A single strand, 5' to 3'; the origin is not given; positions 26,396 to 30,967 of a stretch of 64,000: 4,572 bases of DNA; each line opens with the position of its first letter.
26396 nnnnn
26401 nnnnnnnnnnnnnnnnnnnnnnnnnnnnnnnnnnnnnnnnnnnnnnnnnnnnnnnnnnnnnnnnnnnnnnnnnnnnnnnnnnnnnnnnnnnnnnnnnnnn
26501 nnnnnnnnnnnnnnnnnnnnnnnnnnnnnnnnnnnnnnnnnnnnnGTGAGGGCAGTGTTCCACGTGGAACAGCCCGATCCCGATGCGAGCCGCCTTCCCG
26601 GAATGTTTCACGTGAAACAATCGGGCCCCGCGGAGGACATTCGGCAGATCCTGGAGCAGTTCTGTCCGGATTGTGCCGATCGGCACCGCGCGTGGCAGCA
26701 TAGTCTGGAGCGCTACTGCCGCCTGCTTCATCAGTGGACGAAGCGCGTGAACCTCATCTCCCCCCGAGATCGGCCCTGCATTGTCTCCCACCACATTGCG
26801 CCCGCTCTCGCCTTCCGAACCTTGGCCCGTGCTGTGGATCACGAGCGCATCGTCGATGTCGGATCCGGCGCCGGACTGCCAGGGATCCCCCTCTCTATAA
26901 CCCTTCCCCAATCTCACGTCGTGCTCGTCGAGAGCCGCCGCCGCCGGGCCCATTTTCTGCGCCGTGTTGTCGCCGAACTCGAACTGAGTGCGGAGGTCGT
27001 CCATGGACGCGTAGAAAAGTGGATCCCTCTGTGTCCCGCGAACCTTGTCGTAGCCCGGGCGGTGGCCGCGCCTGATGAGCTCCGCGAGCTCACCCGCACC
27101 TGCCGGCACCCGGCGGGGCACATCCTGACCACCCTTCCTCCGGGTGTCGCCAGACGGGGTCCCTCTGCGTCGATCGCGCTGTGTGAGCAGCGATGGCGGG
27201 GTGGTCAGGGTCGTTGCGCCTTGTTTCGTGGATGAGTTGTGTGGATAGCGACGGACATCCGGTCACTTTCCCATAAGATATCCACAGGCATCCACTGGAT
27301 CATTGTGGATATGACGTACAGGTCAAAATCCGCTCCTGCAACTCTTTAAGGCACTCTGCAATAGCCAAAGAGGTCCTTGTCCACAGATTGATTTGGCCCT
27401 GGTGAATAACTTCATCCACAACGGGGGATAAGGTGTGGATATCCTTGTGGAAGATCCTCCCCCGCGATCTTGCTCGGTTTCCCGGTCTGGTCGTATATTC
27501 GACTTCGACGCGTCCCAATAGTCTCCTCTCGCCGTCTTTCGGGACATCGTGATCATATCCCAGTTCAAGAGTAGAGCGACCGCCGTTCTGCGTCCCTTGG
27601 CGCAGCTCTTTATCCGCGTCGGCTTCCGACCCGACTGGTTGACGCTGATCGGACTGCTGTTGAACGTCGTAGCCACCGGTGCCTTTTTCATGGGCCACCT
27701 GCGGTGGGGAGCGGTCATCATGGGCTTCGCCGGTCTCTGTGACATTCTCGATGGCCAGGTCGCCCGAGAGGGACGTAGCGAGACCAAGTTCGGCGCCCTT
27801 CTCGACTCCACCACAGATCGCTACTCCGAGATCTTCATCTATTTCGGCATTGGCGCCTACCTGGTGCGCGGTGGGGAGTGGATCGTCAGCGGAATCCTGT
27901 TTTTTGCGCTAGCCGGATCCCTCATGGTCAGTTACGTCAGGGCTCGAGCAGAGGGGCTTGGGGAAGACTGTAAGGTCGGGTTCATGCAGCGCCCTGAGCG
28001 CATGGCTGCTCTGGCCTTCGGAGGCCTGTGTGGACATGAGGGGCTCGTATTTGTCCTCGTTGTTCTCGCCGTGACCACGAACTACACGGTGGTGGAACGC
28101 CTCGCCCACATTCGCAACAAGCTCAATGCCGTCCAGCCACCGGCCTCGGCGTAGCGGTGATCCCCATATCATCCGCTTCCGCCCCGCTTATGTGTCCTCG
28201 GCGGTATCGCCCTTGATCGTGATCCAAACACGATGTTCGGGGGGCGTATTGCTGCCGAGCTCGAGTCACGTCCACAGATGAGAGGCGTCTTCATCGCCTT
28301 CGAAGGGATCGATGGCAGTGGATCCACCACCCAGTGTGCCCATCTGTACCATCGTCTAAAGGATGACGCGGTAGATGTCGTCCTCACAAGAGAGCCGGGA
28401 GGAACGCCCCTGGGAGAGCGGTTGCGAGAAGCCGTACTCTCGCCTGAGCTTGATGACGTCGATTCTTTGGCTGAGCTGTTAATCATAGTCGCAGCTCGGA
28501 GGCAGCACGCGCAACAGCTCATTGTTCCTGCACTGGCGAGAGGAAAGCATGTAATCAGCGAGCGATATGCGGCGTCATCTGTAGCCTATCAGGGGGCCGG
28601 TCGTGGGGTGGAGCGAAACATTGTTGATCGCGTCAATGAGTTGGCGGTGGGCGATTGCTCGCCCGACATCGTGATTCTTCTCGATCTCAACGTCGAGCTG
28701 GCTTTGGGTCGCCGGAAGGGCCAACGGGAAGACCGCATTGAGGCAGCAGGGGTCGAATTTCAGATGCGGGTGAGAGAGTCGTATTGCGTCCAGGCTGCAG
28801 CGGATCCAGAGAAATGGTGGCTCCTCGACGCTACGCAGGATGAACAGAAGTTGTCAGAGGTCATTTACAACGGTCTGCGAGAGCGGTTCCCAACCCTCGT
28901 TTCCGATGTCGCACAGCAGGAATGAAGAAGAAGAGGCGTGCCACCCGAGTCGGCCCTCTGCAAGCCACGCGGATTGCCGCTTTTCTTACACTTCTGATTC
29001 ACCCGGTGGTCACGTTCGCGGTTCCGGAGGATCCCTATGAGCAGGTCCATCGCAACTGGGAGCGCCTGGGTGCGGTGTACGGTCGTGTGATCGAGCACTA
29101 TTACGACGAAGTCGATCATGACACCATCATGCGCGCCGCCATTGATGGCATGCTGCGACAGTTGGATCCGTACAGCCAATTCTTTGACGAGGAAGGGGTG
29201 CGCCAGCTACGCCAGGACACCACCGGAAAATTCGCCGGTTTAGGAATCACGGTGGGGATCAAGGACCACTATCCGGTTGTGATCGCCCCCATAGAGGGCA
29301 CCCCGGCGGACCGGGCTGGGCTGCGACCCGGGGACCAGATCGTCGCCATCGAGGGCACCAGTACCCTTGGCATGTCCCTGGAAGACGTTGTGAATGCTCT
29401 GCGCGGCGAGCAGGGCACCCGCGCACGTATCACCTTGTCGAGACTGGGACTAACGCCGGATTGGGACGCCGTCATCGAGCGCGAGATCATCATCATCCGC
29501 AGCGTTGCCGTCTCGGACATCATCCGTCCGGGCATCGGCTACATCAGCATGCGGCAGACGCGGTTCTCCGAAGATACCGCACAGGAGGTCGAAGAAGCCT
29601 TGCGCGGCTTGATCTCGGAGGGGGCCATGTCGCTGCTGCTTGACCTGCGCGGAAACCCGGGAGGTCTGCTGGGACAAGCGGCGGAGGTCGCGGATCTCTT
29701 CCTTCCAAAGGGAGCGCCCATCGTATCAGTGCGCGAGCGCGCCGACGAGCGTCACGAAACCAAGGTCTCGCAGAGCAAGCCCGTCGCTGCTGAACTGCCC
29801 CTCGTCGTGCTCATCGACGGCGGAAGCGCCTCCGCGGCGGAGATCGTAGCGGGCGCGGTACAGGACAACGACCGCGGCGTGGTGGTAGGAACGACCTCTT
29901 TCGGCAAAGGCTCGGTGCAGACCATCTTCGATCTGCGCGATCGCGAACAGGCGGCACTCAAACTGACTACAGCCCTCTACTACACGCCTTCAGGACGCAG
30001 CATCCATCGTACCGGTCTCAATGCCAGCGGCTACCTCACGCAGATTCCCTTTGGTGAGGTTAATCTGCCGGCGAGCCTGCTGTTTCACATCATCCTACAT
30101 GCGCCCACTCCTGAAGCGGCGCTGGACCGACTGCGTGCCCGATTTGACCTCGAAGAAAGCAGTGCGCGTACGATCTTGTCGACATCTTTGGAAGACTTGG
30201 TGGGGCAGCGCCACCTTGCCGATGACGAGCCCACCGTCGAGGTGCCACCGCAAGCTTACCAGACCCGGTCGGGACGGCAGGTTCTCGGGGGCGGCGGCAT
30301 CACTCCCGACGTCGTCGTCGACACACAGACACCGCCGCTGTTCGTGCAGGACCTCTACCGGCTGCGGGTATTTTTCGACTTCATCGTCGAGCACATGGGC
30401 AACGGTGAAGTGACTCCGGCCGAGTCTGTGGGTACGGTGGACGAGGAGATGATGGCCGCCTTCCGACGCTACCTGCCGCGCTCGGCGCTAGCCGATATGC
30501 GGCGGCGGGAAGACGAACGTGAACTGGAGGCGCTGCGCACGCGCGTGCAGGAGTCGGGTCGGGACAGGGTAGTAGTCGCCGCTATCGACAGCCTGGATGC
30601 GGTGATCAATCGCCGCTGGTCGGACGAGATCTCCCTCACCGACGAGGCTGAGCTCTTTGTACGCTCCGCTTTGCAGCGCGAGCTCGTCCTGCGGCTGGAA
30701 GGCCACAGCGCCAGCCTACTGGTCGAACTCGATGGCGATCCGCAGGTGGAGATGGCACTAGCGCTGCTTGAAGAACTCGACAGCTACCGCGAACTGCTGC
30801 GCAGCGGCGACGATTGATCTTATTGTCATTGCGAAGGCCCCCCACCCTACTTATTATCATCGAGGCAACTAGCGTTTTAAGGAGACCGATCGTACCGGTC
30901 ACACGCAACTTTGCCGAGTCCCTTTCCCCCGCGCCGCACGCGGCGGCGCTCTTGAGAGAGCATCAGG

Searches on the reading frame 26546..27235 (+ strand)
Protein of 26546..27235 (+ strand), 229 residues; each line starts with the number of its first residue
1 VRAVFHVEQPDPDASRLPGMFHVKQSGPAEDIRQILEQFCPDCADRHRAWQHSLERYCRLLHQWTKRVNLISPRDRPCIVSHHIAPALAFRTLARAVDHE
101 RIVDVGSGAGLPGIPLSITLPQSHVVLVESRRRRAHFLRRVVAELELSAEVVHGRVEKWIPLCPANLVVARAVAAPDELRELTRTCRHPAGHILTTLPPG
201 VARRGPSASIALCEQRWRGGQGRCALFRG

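Call 4: search_protein_families(library=pfam, proteins=[window:26546-27235:+])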
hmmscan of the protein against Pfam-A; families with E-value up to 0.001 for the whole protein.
window:26546-27235:+ (229 aa): 1 family
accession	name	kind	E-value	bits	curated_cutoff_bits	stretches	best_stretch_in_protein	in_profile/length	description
PF02527.21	GidB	-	1.8e-36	125.7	27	1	52-194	3-145/184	rRNA small subunit methyltransferase G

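Call 14: find_related_loci(query=window:26546-27235:+, collection=genome_contigs, flank=6000)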
Query window:26546-27235:+ (229 aa) in genome_contigs; peptide patterns used: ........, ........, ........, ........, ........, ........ (x = any residue, [..] = any of these).
259 stretches matched a pattern; 41 encode a relative of the query (tblastn E <= 1e-3); 41 distinct loci.
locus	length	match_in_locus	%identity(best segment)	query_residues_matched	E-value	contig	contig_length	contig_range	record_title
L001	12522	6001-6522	38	18-194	2e-22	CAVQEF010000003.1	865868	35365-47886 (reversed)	MAG: uncultured Actinomycetota bacterium isolate MFD02416.bin.1.350 genome assembly, contig: contig_26626, whole genome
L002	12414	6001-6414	40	54-189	2e-22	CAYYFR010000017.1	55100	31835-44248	MAG TPA_asm: uncultured Burkholderiales bacterium isolate SRP128246_co1_11 genome assembly, contig: NODE_614_length_5510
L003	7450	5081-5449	38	51-174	5e-22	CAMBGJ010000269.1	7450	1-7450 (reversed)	MAG: Bordetella parapertussis isolate TH-11nov19-54 genome assembly, contig: TH-11nov19-C24764, whole genome shotgun seq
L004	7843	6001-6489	35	49-218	7e-22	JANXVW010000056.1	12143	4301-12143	MAG: Betaproteobacteria bacterium isolate GL140_1_metabat_206_sub GL140_1_k141_908713, whole genome shotgun sequence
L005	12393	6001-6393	40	49-174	1e-17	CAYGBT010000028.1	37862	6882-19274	MAG TPA_asm: uncultured bacterium isolate ERP108616_co2_8 genome assembly, contig: NODE_1259_length_37862_cov_10.367657,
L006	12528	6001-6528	30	30-200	7e-17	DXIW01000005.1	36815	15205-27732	MAG TPA_asm: Candidatus Acutalibacter stercorigallinarum isolate ChiGjej2B2-2649 ChiGjej2B2M5__C63173_L36815_SAMN0800983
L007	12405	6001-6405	34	52-186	7e-17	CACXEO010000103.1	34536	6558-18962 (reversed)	MAG: Ruminococcaceae bacterium isolate RUG11193 genome assembly, contig: RUG11193_asm_103, whole genome shotgun sequence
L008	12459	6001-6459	36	56-216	2e-16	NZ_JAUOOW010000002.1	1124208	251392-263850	Kitasatospora brasiliensis strain K002 QWJ13_2, whole genome shotgun sequence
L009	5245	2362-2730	37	57-174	2e-16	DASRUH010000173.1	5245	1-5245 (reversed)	MAG TPA_asm: Candidatus Methylomirabilis sp. isolate SMAG_U7959 k141_1507951, whole genome shotgun sequence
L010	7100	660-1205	30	49-227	4e-16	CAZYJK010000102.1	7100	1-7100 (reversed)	MAG TPA_asm: uncultured Veillonellaceae bacterium isolate binchicken_co280_225 genome assembly, contig: NODE_5924_length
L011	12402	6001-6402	31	54-182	4e-16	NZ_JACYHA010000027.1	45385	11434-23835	Bacillus sp. PS06 contig00027, whole genome shotgun sequence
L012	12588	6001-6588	33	10-218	5e-16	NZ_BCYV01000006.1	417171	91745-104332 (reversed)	Novosphingobium capsulatum NBRC 12533, whole genome shotgun sequence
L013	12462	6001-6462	35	30-194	6e-16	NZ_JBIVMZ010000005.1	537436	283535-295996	Streptomyces sp. NPDC088400 NPDC088400_156_B1.ctg-0005, whole genome shotgun sequence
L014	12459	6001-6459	36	56-216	1e-15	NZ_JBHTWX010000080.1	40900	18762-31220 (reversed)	Kitasatospora sp. NPDC056651 NPDC056651_T14_A3.ctg-0080, whole genome shotgun sequence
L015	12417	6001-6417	37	55-194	2e-15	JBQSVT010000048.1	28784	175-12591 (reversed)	Specibacter sp. AOP5-B1-6 AOP5-B1-6_48, whole genome shotgun sequence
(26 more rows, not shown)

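Call 31: search_protein_families(library=ncbifam, proteins=[window:26546-27235:+], max_evalue=0.00001)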
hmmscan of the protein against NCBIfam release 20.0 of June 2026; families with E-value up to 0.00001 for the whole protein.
window:26546-27235:+ (229 aa): 1 family
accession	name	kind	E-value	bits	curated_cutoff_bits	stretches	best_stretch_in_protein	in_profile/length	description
TIGR00138.1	rsmG_gidB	equivalog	2e-31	109.1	99.5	1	54-194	1-141/183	16S rRNA (guanine(527)-N(7))-methyltransferase RsmG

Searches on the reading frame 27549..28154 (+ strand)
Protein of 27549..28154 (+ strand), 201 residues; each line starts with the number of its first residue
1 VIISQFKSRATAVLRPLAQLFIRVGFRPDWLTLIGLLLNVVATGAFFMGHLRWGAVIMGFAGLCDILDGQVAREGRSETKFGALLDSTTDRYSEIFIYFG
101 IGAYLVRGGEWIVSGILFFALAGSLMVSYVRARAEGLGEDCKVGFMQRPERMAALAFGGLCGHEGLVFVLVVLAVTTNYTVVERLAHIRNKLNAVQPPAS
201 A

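Call 4: search_protein_families(library=pfam, proteins=[window:27549-28154:+])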
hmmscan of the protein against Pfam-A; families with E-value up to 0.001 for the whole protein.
window:27549-28154:+ (201 aa): 1 family
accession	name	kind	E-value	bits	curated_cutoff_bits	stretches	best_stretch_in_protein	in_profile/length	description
PF01066.26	CDP-OH_P_transf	-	5.1e-17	63.1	22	1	28-171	4-143/152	CDP-alcohol phosphatidyltransferase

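Call 31: search_protein_families(library=ncbifam, proteins=[window:27549-28154:+], max_evalue=0.00001)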
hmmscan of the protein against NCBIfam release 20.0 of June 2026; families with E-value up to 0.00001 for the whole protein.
window:27549-28154:+ (201 aa): 5 families
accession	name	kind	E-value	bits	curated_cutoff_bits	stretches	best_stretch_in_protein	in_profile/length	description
NF052561.1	PIPSynBT1523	equivalog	2.4e-48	164.9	350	1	13-160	12-169/232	hypothetical protein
NF040950.1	archin_ph_syn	equivalog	3.2e-44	151.1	180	1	4-191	2-190/191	archaetidylinositol phosphate synthase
NF045883.1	PIPSynth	equivalog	9.3e-41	139.7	170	1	7-191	4-195/197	phosphatidylinositol phosphate synthase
NF041135.1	IPPtranDIPPsyn_Thcocales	equivalog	2.9e-12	46.3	580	1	26-136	250-358/419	bifunctional L-myo-inositol-1-phosphate cytidylyltransferase/CDP-L-myo-inositol myo-inositolphosphotransferase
NF053678.1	ClpnSynClsA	equivalog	8.8e-06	26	240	0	50-92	29-71/180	cardiolipin synthase ClsA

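Call 60: find_encoding_contigs(protein=window:27549-28154:+, flank=1500, max_places=6)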
Protein window:27549-28154:+ (201 aa): no gene with exactly this product is on record in the collection.

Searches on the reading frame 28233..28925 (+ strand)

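Call 4: search_protein_families(library=pfam, proteins=[window:28233-28925:+])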
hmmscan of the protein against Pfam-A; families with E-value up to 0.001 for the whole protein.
window:28233-28925:+ (230 aa): 1 family
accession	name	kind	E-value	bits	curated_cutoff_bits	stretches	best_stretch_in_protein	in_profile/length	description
PF02223.23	Thymidylate_kin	-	8.3e-46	156.5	27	1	23-209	1-183/185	Thymidylate kinase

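Call 31: search_protein_families(library=ncbifam, proteins=[window:28233-28925:+], max_evalue=0.00001)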
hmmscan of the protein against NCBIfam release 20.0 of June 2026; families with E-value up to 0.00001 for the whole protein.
window:28233-28925:+ (230 aa): 2 families
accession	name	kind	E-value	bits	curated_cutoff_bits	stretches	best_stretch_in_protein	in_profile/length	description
TIGR00041.1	DTMP_kinase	equivalog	4e-50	170.3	83.25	1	17-210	3-195/196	dTMP kinase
NF005923.0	PRK07933.1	equivalog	2.8e-14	53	193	1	20-212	2-208/213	dTMP kinase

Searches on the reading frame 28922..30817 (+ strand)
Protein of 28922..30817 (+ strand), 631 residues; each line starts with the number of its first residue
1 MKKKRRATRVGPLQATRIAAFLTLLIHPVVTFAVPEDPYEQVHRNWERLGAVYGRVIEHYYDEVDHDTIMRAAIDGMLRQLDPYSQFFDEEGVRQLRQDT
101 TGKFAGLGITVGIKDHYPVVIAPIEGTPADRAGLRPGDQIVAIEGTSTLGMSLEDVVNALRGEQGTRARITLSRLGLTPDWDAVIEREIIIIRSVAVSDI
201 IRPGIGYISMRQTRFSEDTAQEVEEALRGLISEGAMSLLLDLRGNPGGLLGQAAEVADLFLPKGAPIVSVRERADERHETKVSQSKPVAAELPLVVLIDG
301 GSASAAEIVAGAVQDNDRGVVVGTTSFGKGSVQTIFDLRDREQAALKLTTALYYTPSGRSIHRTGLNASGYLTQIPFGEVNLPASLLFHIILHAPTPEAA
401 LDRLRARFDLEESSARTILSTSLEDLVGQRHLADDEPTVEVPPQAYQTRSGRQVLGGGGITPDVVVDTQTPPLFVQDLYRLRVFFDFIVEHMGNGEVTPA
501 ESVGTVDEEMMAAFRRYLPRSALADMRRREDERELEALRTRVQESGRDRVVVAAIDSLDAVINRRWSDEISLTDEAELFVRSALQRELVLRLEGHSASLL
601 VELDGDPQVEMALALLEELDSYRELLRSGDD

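Call 4: search_protein_families(library=pfam, proteins=[window:28922-30817:+])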
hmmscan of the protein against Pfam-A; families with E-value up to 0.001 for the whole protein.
window:28922-30817:+ (631 aa): 5 families
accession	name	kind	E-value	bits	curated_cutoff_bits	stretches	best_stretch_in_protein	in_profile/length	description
PF03572.23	Peptidase_S41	-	5e-50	169.8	24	1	205-366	2-159/165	Peptidase family S41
PF17820.7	PDZ_6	-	3.5e-14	52.7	27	1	120-173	2-53/54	PDZ domain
PF00595.29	PDZ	-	8.7e-10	39.3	23.2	1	101-165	8-74/81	PDZ domain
PF22694.1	CtpB_N-like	-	3.7e-08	34.2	27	1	40-91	32-84/85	Activating protease CtpB N-terminal domain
PF13180.12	PDZ_2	-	3.6e-07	30.8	27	1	106-174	2-69/80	PDZ domain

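Call 31: search_protein_families(library=ncbifam, proteins=[window:28922-30817:+], max_evalue=0.00001)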
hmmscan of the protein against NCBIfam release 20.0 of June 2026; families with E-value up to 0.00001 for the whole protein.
window:28922-30817:+ (631 aa): 10 families
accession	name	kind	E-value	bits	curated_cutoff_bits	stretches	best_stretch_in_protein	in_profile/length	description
TIGR03900.1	prc_long_Delta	hypoth_equivalog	5.6e-93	312.6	660.95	1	48-366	82-398/973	MXAN_5808 family serine peptidase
TIGR00225.1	prc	subfamily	5.2e-92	308.5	218.6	1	60-369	4-311/335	C-terminal processing peptidase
NF052377.1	lmo1851_S41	exception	3.2e-80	270.1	725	1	42-368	43-363/468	lmo1851 family serine protease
NF045590.1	Cterm_S41_CtpC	exception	3.6e-74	250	665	1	70-367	80-373/418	carboxyl-terminal processing protease CtpC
NF045588.1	Cterm_S41_CtpA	exception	1.1e-68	232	625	1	70-374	75-378/401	carboxyl-terminal processing protease CtpA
NF045589.1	Cterm_S41_CtpB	exception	4.8e-68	229.7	633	1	72-367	83-375/416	carboxyl-terminal processing protease CtpB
NF045591.1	Cterm_S41_CtpZ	exception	7.4e-58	196.2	525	1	71-373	76-375/403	carboxyl-terminal processing protease CtpZ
NF051464.1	tail_spec_CT441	exception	1.4e-47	162.8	700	1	68-375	210-532/645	tail-specific protease Tsp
NF008388.1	PRK11186.1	exception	4.5e-36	124.5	825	1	64-367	205-521/663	carboxy terminal-processing peptidase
NF058627.1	S41_Gfo1087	equivalog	9.9e-07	28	455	0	119-332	136-369/489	GFO_1087 family putative carboxy terminal peptidase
